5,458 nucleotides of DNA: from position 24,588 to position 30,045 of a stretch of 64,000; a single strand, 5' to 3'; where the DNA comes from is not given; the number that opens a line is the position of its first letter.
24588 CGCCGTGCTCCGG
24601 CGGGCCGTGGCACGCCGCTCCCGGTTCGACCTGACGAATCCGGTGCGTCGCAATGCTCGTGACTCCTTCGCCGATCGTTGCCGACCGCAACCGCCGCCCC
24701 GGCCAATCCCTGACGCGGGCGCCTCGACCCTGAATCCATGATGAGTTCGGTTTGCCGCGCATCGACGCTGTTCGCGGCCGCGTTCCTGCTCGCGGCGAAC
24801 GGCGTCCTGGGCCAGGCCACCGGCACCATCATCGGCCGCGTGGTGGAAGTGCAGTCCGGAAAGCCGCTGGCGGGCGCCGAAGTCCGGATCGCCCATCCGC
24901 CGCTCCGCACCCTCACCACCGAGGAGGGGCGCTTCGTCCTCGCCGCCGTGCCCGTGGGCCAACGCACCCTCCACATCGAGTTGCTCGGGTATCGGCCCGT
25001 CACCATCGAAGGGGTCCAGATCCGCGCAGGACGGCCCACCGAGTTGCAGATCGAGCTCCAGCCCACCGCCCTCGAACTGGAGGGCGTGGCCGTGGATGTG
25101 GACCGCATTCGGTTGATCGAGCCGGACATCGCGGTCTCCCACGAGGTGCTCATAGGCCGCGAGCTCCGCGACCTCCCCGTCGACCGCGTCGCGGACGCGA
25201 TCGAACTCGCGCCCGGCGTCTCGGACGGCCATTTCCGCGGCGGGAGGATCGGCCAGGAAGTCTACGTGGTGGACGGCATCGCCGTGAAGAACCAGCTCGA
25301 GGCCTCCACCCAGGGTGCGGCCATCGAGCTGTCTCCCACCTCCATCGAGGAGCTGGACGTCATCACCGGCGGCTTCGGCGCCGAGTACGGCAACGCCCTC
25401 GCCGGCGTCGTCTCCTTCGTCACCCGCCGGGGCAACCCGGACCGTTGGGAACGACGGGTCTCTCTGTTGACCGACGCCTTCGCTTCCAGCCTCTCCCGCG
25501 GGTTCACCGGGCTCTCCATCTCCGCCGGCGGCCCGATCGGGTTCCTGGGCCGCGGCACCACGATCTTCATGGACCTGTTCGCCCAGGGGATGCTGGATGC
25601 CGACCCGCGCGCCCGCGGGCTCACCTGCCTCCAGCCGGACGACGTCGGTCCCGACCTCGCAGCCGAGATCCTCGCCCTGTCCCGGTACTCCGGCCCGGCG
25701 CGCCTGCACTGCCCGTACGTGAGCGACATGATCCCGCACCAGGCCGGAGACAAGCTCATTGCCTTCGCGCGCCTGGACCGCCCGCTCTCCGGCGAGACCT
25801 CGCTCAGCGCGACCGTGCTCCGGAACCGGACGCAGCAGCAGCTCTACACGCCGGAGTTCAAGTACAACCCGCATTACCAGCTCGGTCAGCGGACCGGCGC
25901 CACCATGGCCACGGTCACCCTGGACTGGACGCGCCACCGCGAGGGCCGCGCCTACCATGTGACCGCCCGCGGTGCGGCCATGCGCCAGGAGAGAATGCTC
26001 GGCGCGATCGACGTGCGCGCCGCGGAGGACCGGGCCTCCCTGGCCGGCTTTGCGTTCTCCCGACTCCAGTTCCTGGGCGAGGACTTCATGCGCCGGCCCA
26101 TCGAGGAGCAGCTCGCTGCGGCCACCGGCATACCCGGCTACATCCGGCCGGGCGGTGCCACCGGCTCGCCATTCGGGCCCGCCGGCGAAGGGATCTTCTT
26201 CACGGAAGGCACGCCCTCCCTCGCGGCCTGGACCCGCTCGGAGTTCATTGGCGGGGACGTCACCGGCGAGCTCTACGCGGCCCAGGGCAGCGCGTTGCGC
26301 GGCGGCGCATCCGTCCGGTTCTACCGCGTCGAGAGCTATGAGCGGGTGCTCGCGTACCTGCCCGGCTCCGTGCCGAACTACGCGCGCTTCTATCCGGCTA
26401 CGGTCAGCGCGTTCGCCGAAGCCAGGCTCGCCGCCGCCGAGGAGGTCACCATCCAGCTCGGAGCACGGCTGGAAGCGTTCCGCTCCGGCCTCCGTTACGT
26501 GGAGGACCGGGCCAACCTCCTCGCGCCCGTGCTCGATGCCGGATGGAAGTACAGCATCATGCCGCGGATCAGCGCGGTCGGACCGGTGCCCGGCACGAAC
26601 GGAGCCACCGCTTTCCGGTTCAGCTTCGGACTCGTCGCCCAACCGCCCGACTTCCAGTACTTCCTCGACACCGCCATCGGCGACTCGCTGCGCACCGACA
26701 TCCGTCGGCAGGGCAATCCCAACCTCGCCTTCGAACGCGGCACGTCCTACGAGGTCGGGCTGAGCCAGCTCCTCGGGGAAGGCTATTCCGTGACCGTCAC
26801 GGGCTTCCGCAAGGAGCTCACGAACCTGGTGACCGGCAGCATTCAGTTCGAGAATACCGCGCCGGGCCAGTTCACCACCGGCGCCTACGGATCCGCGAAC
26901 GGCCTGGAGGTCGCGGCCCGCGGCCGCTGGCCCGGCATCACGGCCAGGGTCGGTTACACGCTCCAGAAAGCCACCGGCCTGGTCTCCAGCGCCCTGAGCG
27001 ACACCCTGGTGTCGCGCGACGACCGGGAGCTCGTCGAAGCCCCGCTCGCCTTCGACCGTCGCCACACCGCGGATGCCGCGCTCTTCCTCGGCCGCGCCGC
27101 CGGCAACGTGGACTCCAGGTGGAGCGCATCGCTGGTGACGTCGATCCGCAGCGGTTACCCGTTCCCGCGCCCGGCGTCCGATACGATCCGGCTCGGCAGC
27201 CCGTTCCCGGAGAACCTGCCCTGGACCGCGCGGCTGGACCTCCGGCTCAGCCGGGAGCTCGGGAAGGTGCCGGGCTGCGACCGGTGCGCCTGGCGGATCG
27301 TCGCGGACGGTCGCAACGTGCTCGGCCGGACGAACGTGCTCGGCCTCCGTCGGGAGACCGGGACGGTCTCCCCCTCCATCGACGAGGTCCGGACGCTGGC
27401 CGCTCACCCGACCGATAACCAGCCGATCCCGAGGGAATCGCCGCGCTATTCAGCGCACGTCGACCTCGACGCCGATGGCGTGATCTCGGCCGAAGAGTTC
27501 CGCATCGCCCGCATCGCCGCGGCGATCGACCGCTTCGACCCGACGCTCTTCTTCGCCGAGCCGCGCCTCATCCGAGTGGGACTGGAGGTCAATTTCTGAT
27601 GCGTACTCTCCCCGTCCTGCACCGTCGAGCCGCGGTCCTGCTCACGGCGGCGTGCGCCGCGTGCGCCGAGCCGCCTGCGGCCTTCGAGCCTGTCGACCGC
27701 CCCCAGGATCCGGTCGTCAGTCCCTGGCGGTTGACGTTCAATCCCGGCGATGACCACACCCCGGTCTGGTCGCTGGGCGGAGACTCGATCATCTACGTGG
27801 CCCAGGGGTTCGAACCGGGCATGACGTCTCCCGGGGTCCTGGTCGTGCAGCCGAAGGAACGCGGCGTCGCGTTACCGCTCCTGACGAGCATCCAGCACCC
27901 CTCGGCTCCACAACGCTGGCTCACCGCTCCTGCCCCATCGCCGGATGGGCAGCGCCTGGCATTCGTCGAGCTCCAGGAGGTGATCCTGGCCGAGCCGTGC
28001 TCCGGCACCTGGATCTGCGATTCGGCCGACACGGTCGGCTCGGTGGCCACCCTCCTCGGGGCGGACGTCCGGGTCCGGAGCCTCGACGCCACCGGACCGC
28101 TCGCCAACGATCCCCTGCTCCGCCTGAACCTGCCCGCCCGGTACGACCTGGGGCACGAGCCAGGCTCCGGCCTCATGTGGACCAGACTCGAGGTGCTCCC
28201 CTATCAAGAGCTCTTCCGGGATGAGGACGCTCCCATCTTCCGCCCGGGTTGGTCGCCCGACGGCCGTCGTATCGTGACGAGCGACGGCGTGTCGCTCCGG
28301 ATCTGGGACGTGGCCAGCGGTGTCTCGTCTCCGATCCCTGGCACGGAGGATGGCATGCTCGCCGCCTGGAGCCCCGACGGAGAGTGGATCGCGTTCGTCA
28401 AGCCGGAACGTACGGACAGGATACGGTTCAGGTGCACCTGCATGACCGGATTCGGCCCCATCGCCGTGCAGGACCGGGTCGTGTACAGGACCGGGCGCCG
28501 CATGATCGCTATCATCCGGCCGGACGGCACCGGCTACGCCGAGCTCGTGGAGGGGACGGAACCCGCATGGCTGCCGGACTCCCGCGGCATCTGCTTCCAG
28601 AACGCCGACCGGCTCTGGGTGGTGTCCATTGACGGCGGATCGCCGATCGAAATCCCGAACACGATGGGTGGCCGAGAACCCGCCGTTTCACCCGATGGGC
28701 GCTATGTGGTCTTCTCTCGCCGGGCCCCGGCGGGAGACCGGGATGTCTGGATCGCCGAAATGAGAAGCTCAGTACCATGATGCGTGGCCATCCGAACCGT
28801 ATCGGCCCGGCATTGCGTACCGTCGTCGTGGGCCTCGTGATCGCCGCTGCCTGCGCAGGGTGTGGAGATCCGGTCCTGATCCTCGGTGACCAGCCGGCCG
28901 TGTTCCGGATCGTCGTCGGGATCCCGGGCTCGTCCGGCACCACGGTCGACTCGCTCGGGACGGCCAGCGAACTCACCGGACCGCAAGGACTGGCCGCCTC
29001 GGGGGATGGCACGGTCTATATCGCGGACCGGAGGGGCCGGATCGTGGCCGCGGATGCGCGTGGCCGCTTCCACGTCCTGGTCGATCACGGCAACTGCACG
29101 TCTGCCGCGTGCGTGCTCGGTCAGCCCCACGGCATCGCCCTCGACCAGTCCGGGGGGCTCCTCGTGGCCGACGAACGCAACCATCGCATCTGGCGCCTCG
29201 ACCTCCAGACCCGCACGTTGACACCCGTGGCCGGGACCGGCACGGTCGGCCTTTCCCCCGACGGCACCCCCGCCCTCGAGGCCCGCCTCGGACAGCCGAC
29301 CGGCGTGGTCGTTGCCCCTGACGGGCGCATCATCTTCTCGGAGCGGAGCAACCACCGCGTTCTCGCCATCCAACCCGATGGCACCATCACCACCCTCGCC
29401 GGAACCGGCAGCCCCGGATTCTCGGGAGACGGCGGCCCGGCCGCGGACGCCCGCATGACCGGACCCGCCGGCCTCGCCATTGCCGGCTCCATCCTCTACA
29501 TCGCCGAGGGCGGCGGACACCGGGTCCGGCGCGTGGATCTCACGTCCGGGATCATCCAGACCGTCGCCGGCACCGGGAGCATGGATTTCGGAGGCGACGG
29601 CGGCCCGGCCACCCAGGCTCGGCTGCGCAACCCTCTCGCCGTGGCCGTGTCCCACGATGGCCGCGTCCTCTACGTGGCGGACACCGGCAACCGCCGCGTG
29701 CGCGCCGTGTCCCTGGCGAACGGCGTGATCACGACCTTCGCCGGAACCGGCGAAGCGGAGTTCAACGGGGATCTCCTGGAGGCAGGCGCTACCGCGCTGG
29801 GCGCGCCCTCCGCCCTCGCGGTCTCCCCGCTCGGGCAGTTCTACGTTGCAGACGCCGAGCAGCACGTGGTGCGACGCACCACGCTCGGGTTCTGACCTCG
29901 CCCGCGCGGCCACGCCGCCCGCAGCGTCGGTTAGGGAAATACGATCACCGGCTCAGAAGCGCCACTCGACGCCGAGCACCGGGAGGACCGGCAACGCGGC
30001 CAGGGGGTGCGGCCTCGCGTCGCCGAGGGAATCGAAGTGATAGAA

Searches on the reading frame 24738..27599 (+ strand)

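Call 29: search_protein_families(library=pfam, proteins=[window:24738-27599:+], max_evalue=0.0001)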
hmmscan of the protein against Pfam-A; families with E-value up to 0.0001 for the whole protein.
window:24738-27599:+ (953 aa): 4 families
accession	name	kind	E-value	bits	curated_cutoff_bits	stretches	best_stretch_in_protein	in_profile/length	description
PF00593.30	TonB_dep_Rec_b-barrel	-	1.7e-15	58.3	27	1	507-839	124-421/436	TonB dependent receptor-like, beta-barrel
PF13620.12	CarboxypepD_reg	-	8.6e-15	55.3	32.3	1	30-108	1-82/82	Carboxypeptidase regulatory-like domain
PF13715.12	CarbopepD_reg_2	-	2e-11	44.2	32.2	1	32-119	2-88/88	CarboxypepD_reg-like domain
PF07715.20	Plug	-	3.1e-06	28.1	23.9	1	132-224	6-107/107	TonB-dependent Receptor Plug Domain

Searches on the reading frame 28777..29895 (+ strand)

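Call 29: search_protein_families(library=pfam, proteins=[window:28777-29895:+], max_evalue=0.0001)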
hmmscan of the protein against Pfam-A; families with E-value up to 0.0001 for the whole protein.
window:28777-29895:+ (372 aa): 5 families
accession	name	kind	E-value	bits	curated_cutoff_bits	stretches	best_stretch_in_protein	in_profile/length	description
PF01436.27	NHL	-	1.9e-32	110.1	20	1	114-140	1-27/28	NHL repeat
PF25021.1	TEN_NHL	-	1.7e-23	83.6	27.1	1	272-323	130-177/357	Teneurin NHL domain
PF08450.18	SGL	-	8.5e-10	39.1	26.3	0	74-206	93-218/246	SMP-30/Gluconolactonase/LRE-like region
PF13449.12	Phytase-like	-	2.4e-07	31.4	27.6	0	119-184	72-136/284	Esterase-like activity of phytase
PF24684.1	Vgb_lyase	-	1.5e-05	24.4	50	0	63-206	9-131/290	Virginiamycin B lyase family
